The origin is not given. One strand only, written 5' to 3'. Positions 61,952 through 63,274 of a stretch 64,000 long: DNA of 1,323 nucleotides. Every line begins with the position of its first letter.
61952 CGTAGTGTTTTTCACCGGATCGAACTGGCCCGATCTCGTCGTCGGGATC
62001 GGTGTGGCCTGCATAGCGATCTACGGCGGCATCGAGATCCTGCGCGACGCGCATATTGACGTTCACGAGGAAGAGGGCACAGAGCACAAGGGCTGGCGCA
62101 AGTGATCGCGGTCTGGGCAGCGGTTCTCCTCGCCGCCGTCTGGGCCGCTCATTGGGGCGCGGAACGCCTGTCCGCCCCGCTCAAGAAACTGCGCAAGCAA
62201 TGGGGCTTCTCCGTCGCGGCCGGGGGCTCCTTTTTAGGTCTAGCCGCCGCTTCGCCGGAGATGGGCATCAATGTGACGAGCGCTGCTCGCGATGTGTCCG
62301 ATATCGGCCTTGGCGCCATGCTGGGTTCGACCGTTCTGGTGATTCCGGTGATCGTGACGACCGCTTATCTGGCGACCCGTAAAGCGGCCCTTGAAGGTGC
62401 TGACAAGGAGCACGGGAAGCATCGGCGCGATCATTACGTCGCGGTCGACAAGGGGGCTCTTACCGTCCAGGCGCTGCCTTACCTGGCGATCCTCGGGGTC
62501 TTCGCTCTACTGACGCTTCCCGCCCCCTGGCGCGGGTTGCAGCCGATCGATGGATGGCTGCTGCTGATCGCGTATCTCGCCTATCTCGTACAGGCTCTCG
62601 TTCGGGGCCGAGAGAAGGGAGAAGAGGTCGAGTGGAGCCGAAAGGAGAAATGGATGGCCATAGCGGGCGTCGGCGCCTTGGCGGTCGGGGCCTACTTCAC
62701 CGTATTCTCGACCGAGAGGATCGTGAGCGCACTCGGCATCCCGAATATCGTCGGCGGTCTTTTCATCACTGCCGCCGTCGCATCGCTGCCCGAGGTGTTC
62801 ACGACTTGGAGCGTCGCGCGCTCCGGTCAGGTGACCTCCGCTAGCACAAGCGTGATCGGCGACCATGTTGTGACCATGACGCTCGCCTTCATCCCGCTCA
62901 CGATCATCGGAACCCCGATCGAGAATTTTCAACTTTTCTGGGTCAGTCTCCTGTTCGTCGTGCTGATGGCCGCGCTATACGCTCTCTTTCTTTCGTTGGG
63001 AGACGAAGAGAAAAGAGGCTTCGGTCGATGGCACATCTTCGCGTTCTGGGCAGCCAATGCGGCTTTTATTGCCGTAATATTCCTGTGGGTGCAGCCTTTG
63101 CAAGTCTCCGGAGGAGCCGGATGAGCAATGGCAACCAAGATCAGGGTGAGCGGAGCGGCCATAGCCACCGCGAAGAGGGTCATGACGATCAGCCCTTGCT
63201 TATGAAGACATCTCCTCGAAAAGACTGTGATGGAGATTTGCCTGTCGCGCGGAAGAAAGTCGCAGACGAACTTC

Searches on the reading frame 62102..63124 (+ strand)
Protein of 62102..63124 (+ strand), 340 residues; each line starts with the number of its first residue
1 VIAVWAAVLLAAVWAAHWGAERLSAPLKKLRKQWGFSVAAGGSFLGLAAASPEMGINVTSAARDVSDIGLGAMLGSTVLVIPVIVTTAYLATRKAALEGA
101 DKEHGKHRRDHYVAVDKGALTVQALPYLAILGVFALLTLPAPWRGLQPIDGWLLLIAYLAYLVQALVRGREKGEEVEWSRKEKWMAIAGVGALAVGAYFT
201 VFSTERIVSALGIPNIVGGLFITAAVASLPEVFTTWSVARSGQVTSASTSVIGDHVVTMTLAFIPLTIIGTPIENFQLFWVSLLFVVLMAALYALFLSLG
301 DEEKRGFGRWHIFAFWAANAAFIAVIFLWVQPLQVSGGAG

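Call 83: search_protein_families(library=pfam, proteins=[window:62102-63124:+], max_evalue=0.00001)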
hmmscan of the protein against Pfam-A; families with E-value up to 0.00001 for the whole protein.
window:62102-63124:+ (340 aa): 1 family
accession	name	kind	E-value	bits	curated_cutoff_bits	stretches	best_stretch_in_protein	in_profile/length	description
PF01699.29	Na_Ca_ex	-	1.9e-20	73.8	24.9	2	184-326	4-149/151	Sodium/calcium exchanger protein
